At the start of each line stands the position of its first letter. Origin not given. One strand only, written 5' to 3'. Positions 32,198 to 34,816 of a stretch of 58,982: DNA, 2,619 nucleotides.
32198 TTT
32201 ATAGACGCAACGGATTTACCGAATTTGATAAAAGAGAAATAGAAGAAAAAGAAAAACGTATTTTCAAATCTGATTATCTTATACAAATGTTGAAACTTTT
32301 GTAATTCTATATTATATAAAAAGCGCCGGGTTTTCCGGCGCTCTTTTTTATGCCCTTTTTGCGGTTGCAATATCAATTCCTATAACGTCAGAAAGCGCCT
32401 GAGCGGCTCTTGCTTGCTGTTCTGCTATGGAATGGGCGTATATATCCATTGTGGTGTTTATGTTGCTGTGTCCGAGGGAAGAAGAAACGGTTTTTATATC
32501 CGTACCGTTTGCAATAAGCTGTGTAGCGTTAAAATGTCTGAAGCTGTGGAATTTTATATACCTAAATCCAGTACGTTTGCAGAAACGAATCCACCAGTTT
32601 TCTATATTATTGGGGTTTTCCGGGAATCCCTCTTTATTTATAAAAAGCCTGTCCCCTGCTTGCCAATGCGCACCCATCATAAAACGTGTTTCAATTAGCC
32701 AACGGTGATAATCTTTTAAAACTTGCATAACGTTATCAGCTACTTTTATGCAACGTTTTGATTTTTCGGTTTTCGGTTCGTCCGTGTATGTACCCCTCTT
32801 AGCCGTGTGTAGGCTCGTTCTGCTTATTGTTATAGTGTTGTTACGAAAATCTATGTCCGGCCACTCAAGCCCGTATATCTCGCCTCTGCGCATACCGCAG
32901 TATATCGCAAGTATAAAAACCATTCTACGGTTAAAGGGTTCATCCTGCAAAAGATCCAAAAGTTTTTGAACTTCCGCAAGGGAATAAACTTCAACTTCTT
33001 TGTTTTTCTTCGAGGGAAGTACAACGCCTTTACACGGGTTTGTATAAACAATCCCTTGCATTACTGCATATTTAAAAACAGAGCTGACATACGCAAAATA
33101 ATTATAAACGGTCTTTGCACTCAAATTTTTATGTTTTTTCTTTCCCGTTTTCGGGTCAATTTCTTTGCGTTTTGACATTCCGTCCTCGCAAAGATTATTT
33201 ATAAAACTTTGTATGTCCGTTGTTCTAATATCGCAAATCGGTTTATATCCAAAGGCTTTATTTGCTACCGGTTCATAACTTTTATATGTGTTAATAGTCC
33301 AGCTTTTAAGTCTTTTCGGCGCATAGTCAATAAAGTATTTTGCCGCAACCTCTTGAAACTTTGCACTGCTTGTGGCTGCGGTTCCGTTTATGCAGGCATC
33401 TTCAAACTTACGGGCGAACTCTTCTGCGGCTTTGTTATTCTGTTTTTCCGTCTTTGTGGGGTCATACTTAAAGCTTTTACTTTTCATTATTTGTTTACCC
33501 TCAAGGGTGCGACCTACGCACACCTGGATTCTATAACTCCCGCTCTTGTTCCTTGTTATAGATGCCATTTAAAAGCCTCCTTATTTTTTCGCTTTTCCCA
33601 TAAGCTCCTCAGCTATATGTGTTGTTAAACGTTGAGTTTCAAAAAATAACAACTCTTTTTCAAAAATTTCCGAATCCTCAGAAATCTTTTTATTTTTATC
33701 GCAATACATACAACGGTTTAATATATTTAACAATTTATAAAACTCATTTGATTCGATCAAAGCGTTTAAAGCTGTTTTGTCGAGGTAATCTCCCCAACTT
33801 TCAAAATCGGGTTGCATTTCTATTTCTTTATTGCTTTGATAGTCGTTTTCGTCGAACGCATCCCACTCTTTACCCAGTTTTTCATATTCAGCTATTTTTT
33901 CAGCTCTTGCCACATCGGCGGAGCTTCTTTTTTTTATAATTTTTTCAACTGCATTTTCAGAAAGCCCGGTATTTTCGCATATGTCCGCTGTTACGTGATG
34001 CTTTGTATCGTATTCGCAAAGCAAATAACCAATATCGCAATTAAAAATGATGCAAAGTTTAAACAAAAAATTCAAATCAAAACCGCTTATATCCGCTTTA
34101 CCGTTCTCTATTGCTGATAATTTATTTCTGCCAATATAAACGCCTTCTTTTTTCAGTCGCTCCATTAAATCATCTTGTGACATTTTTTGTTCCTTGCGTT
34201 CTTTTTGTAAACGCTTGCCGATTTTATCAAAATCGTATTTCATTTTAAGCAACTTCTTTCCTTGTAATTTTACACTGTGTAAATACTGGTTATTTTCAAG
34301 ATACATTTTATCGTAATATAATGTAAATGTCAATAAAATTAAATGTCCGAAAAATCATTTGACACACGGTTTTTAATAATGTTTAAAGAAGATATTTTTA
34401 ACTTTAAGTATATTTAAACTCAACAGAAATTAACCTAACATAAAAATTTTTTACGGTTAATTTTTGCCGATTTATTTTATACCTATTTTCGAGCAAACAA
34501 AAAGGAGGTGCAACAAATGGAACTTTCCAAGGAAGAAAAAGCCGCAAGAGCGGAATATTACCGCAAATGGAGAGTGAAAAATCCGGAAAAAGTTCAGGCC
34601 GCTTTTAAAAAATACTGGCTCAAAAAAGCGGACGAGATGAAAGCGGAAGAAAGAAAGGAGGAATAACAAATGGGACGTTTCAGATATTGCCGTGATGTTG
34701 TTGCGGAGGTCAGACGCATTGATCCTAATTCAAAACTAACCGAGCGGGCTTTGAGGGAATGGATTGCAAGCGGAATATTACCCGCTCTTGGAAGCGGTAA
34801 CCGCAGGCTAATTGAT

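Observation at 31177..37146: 5.9-kb integrase island in the 3' end of tRNA-Leu(GAG): too small for a prophage, no transfer genes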

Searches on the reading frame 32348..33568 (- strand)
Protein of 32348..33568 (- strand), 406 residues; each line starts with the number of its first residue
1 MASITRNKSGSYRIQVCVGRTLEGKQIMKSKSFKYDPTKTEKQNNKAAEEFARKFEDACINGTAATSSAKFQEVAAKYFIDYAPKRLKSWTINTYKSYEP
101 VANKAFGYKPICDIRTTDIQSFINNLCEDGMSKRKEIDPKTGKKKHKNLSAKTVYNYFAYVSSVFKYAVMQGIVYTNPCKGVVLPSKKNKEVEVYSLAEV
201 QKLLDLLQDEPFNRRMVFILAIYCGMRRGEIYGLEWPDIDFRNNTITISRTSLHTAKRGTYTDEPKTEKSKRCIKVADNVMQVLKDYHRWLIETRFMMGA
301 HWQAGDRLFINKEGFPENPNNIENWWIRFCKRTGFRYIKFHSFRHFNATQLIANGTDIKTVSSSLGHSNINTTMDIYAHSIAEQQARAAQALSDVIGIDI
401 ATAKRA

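Call 4: search_protein_families(library=pfam, proteins=[window:32348-33568:-], max_evalue=0.1)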
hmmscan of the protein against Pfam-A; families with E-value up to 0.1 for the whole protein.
window:32348-33568:- (406 aa): 5 families
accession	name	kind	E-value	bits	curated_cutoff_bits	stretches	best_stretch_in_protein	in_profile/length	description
PF00589.27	Phage_integrase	-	2.1e-28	99.7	27.1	1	198-381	6-169/172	Phage integrase family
PF14659.12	Phage_int_SAM_3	-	0.00015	22.3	22.6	1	71-126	2-57/58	Phage integrase, N-terminal SAM-like domain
PF13102.12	Phage_int_SAM_5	-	0.00047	20.9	22.3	1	78-179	5-95/98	Phage integrase SAM-like domain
PF13683.12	rve_3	-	0.0018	18.4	26.5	1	43-86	14-57/67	Integrase core domain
PF22022.2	Phage_int_M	-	0.0024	18.5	27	0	158-180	69-91/96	Phage integrase central domain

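Call 5: search_protein_families(library=phrogs, proteins=[window:32348-33568:-], max_evalue=0.1)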
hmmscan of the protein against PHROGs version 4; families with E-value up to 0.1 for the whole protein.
window:32348-33568:- (406 aa): 10 families
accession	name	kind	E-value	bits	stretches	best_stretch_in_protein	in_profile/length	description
phrog_1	-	integration and excision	9.5e-75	254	1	4-401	116-456/611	integrase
phrog_216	-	integration and excision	3.7e-42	145.4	1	143-393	6-237/301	integrase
phrog_7685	-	integration and excision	1e-15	58.9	1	263-395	120-238/240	integrase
phrog_7244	-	integration and excision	3.7e-08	33.9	1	159-240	144-224/263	integrase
phrog_34557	-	integration and excision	1e-06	29.6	1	223-379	9-165/183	integrase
phrog_23271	-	unknown function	3.1e-05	24.8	1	339-377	10-47/67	-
phrog_37709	-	unknown function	0.00023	22.1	1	182-245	48-108/116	-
phrog_25190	-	integration and excision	0.0021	19.4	1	314-379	23-88/109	integrase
phrog_7269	-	integration and excision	0.0037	18.2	1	341-383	31-72/89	integrase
phrog_35951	-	unknown function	0.039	15.4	1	326-396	9-78/97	-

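Call 24: search_protein_families(library=ncbifam, proteins=[window:32348-33568:-], max_evalue=0.1)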
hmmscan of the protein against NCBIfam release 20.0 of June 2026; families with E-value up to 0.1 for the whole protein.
window:32348-33568:- (406 aa): 10 families
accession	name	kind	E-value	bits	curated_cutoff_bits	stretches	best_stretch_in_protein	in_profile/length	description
NF040815.2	recomb_XerA_Arch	equivalog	5.1e-30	104.9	220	1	88-383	13-257/263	site-specific tyrosine recombinase/integron integrase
TIGR02224.1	recomb_XerC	equivalog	2.7e-23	82.8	335.15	1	142-384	54-281/295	tyrosine recombinase XerC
TIGR02225.1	recomb_XerD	equivalog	2.2e-22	79.8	329.6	1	117-383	23-277/290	site-specific tyrosine recombinase XerD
NF001399.0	PRK00283.1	subfamily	2e-17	63.4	279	1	136-384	55-287/300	tyrosine recombinase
NF002331.0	PRK01287.1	subfamily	3e-17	62.6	371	1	144-379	90-311/365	site-specific tyrosine recombinase XerC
TIGR02249.1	integrase_gron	subfamily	1.7e-15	57.2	265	2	338-387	259-307/315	integron integrase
NF003462.0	PRK05084.1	equivalog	1.3e-11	43.9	267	1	220-392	203-356/360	tyrosine recombinase XerS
NF011946.0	PRK15417.1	equivalog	1.4e-07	31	435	1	340-392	276-327/337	integron integrase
NF007370.0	PRK09870.1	subfamily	5.8e-05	22.8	221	1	189-375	7-175/200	tyrosine-type DNA invertase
NF007371.0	PRK09871.1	subfamily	0.00024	20.7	222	1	219-380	33-175/198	tyrosine-type DNA invertase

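Call 26: find_related_loci(query=window:32348-33568:-, collection=viral_contigs, flank=8000)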
Query window:32348-33568:- (406 aa) in viral_contigs; peptide patterns used: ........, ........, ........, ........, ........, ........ (x = any residue, [..] = any of these).
16 stretches matched a pattern; 11 encode a relative of the query (tblastn E <= 1e-3); 11 distinct loci.
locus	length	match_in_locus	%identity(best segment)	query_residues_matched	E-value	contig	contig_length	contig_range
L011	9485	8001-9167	41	1-396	2e-101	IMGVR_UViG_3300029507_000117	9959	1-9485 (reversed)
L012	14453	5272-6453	40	1-406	5e-94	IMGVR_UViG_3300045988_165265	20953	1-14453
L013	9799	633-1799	33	1-396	9e-71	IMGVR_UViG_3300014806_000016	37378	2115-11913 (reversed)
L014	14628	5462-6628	33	1-396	6e-71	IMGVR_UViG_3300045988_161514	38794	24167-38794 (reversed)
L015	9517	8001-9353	31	1-392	2e-61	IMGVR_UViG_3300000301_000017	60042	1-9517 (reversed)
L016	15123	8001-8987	34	67-405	2e-51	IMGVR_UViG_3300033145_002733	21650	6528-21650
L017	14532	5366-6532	33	1-396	9e-71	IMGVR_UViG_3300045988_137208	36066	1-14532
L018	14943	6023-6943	32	1-314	2e-49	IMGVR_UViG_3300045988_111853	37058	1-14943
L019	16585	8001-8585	29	165-392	3e-21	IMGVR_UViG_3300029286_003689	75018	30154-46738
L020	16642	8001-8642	28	131-379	4e-18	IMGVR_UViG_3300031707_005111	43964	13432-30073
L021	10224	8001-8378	30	221-379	8e-14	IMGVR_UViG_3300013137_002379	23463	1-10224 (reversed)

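Call 57: find_related_loci(query=window:32348-33568:-, collection=genome_contigs, flank=10000)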
Query window:32348-33568:- (406 aa) in genome_contigs; peptide patterns used: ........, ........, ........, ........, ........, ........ (x = any residue, [..] = any of these).
167 stretches matched a pattern; 39 encode a relative of the query (tblastn E <= 1e-3); 39 distinct loci.
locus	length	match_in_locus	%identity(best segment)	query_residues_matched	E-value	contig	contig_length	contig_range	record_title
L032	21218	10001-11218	97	1-406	0e+0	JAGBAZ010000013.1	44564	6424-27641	MAG: Oscillospiraceae bacterium isolate RGIG8954 Water_deer_Rectum-1__c50109, whole genome shotgun sequence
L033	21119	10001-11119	45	1-380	8e-105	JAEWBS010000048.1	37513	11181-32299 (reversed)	MAG: Bacillota bacterium isolate OH_PBB_26 k127_1151242, whole genome shotgun sequence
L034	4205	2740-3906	41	1-396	2e-101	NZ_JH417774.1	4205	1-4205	Flavonifractor plautii ATCC 29863 Scfld275, whole genome shotgun sequence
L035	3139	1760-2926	41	1-396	3e-103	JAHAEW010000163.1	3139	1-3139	MAG: Clostridiales bacterium isolate L3_058_000G1_dasL3_058_000G1_concoct_79_sub L3_058_000G1_scaffold_21921, whole geno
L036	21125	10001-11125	38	1-381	2e-77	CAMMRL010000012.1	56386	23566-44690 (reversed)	MAG: uncultured Clostridia bacterium isolate ERR4836886_bin.6_MetaWRAP_v1.1_MAG genome assembly, contig: NODE_176_length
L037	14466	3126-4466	34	7-396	2e-77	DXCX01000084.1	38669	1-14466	MAG TPA_asm: Candidatus Intestinimonas merdavium isolate CHK33-7979 CHK33__C354333_L38669_SAMEA104467201, whole genome s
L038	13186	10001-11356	35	1-396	2e-76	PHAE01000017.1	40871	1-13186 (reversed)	MAG: Firmicutes bacterium HGW-Firmicutes-11 bjp_ig2103_scaffold_525, whole genome shotgun sequence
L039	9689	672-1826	40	1-397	1e-90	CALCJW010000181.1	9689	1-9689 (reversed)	MAG TPA_asm: uncultured Clostridia bacterium isolate ERR1600602_bin.57_CONCOCT_v1.1_MAG genome assembly, contig: ERZ1311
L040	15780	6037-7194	35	1-396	3e-73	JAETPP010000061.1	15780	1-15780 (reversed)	MAG: Bacillota bacterium isolate S21_Bin8 scaffold_2585_2, whole genome shotgun sequence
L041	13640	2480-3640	36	1-396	1e-72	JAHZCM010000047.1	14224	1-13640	MAG: Oscillospiraceae bacterium isolate HRGM_Genome_2283 HRGM_Genome_2283_46, whole genome shotgun sequence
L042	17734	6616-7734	35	3-381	9e-70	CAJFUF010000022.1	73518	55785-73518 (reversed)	Candidatus Schneewindia gallinarum isolate Coassembly_mag_388 genome assembly, contig: MAGpy_11413_min2k_bin_388_fak87_1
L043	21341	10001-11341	31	8-397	7e-69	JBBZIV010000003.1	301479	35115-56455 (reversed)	Oscillospiraceae bacterium WX1 NODE_27_length_301479_cov_64.327103, whole genome shotgun sequence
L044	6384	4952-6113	33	1-396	4e-65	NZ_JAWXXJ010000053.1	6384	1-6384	Acutalibacter caecimuris strain M00118 M00118_ctg053, whole genome shotgun sequence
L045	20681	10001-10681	29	161-397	2e-31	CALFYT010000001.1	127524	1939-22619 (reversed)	MAG TPA_asm: uncultured Planctomycetaceae bacterium isolate SRR7515930_bin.114_CONCOCT_v1.1_MAG genome assembly, contig:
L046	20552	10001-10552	32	216-396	7e-27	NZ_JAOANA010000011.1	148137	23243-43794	Alkalihalobacillus sp. MEB130 NODE_11_length_148137_cov_18.613648, whole genome shotgun sequence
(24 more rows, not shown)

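Call 63: search_protein_families(library=pfam, proteins=[L032:11234-12475:+, L032:12689-13855:+], max_evalue=0.01)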
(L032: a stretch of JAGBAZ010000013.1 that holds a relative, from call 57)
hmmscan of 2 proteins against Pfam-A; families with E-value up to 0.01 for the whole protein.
L032:11234-12475:+ (413 aa): 0 families

L032:12689-13855:+ (388 aa): 3 families
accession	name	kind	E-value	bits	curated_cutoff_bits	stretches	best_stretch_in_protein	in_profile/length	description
PF13784.11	Fic_N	-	3.6e-28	97.9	26.7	1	40-119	3-81/82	Fic/DOC family N-terminal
PF02661.23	Fic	-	2.1e-21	77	24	1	126-232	1-93/93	Fic/DOC family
PF21248.3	SoFic-like_C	-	6.7e-06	26.7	27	1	309-371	12-72/76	Protein adenylyltransferase SoFic-like, C-terminal domain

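Call 64: search_protein_families(library=padloc, proteins=[L032:11234-12475:+, L032:12689-13855:+], max_evalue=0.01)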
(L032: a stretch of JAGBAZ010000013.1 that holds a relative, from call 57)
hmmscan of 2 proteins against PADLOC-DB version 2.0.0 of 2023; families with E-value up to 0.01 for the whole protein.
L032:11234-12475:+ (413 aa): 0 families

L032:12689-13855:+ (388 aa): 7 families
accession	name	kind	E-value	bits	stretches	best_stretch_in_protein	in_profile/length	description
PDLC03963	SoFic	-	2.7e-127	423.1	1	16-380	5-359/361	-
PDLC04840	PDC-S04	-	8.2e-23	79.3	1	73-237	16-179/227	-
PDLC04836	PDC-S04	-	1.2e-20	71.8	1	95-267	58-216/244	-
PDLC04837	PDC-S04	-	1.4e-19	68.3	1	98-278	57-222/234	-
PDLC04966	PDC-S24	-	3.8e-18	63.6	1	125-261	230-366/497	-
PDLC04839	PDC-S04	-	2.3e-12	45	1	124-257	56-180/205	-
PDLC04838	PDC-S04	-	4.8e-05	21.2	1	187-232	115-162/209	-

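Call 73: search_protein_families(library=phrogs, proteins=[L032:11234-12475:+], max_evalue=0.001)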
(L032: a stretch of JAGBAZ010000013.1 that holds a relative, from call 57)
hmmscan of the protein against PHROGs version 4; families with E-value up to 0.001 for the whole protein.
L032:11234-12475:+ (413 aa): 0 families

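Call 101: find_encoding_contigs(protein=window:32348-33568:-, flank=8000, max_places=10)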
Protein window:32348-33568:- (406 aa): 2 contigs read that carry it; 1 place shown.
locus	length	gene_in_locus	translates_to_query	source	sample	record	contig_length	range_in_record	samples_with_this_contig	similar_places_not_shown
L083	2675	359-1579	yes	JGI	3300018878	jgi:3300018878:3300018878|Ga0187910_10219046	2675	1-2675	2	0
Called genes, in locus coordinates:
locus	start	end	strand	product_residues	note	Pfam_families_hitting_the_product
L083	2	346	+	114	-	?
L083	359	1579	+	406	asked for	PF00589:Phage_integrase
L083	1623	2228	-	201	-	-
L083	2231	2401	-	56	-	-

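Call 115: search_protein_families(library=pfam, proteins=[L011:111-572:+, L011:928-1221:+, L011:1225-3162:+, L011:3633-3923:+, L011:3752-4087:+, L011:5339-5815:+, L011:5984-6322:-, L011:6373-6807:+, L011:6792-7136:+, L011:7515-7949:-], max_evalue=0.001)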
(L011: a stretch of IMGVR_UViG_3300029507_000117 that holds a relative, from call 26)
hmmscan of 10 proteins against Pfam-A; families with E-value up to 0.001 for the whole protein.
L011:111-572:+ (153 aa): 0 families

L011:928-1221:+ (97 aa): 0 families

L011:1225-3162:+ (645 aa): 2 families
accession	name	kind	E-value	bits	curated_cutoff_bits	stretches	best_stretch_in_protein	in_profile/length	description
PF13481.12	AAA_25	-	2.4e-21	76.7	27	1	281-460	9-193/195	AAA domain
PF01807.25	Zn_ribbon_DnaG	-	2.9e-09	37.1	24.9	1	29-88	33-93/98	CHC2 zinc finger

L011:3633-3923:+ (96 aa): 0 families

L011:3752-4087:+ (111 aa): 1 family
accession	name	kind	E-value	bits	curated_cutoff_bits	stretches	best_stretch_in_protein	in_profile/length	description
PF24608.2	PDDEXK_15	-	1.9e-05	25.1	27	1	4-99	1-117/164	Phage putative PDDEXK endonuclease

L011:5339-5815:+ (158 aa): 0 families

L011:5984-6322:- (112 aa): 0 families

L011:6373-6807:+ (144 aa): 0 families

L011:6792-7136:+ (114 aa): 0 families

L011:7515-7949:- (144 aa): 0 families

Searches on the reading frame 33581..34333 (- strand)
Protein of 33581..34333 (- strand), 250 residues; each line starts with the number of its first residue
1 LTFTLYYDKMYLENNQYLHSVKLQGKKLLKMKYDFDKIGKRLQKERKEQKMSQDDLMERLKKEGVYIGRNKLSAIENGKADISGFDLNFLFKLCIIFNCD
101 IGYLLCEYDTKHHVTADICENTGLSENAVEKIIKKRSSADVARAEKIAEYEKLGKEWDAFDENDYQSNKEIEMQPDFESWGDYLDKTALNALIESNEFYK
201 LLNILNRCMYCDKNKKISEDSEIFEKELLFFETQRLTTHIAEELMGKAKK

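Call 4: search_protein_families(library=pfam, proteins=[window:33581-34333:-], max_evalue=0.1)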
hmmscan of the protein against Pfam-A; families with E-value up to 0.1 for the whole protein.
window:33581-34333:- (250 aa): 6 families
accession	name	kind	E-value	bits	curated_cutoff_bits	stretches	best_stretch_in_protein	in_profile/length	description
PF01381.28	HTH_3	-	1.2e-07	32.1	23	1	42-104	1-55/55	Helix-turn-helix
PF13443.12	HTH_26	-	1.9e-07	31.7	22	1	41-103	1-56/63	Cro/C1-type HTH DNA-binding domain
PF12844.13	HTH_19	-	5.5e-07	29.8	30.2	1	39-106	1-60/64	Helix-turn-helix domain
PF13560.12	HTH_31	-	0.003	18.2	27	1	39-86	3-46/64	Helix-turn-helix domain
PF13413.12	HTH_25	-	0.044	14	24.6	0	41-79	1-34/62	Helix-turn-helix domain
PF19513.4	DUF6047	-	0.05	14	27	1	135-212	70-138/190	Family of unknown function (DUF6047)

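Call 5: search_protein_families(library=phrogs, proteins=[window:33581-34333:-], max_evalue=0.1)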
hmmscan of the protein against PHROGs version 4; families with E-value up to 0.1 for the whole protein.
window:33581-34333:- (250 aa): 8 families
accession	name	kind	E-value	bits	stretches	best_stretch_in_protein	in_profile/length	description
phrog_8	-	transcription regulation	5.8e-12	46.7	1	33-213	72-261/346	transcriptional regulator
phrog_3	-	transcription regulation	5.9e-10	40.5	1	27-159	78-191/430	transcriptional repressor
phrog_2967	-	transcription regulation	1.5e-08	35.5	2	111-155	22-66/225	transcriptional regulator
phrog_1373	-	transcription regulation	2.2e-05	25.5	1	38-111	64-129/166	transcriptional regulator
phrog_7396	-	unknown function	0.00013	22.7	1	38-105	16-78/227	-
phrog_51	-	head and packaging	0.012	16.4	0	116-152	25-62/261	terminase small subunit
phrog_2439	-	transcription regulation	0.028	14.3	0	38-135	8-97/367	transcriptional regulator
phrog_25592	-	unknown function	0.047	14.2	1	86-155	131-199/229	-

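Call 23: search_protein_families(library=padloc, proteins=[window:33581-34333:-], max_evalue=0.1)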
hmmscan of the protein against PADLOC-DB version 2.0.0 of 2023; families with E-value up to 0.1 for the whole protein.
window:33581-34333:- (250 aa): 2 families
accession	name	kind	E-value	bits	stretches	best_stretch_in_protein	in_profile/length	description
PDLC02926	HTH_VI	-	0.00013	20.1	1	37-106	1-62/92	-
PDLC04775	PDC-M69A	-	0.0002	19.9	1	31-80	1-45/113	-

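Call 24: search_protein_families(library=ncbifam, proteins=[window:33581-34333:-], max_evalue=0.1)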
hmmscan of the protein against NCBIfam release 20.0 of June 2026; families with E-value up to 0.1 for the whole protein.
window:33581-34333:- (250 aa): 2 families
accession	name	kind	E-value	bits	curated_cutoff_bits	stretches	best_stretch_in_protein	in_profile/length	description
TIGR03070.1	couple_hipB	subfamily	0.0016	18.3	71.65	1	37-82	2-42/58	type II toxin-antitoxin system Y4mF family antitoxin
NF007257.0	PRK09706.1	subfamily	0.0093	15.8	101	1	37-131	5-92/135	transcriptional repressor DicA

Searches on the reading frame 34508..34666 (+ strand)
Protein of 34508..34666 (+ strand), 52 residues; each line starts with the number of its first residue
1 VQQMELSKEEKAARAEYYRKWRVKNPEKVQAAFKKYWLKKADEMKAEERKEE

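Call 4: search_protein_families(library=pfam, proteins=[window:34508-34666:+], max_evalue=0.1)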
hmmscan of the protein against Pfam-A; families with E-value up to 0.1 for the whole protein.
window:34508-34666:+ (52 aa): 0 families

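Call 5: search_protein_families(library=phrogs, proteins=[window:34508-34666:+], max_evalue=0.1)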
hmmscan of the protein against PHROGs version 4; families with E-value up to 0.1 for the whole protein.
window:34508-34666:+ (52 aa): 2 families
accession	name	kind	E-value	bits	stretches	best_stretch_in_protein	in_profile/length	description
phrog_14214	-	unknown function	5.6e-11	43.5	1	2-46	13-57/58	-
phrog_34302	-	unknown function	7e-05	24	1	11-49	10-48/81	-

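Call 23: search_protein_families(library=padloc, proteins=[window:34508-34666:+], max_evalue=0.1)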
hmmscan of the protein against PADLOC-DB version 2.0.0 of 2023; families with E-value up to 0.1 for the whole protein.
window:34508-34666:+ (52 aa): 0 families

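Call 24: search_protein_families(library=ncbifam, proteins=[window:34508-34666:+], max_evalue=0.1)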
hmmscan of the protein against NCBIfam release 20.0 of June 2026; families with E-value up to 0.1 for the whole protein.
window:34508-34666:+ (52 aa): 0 families
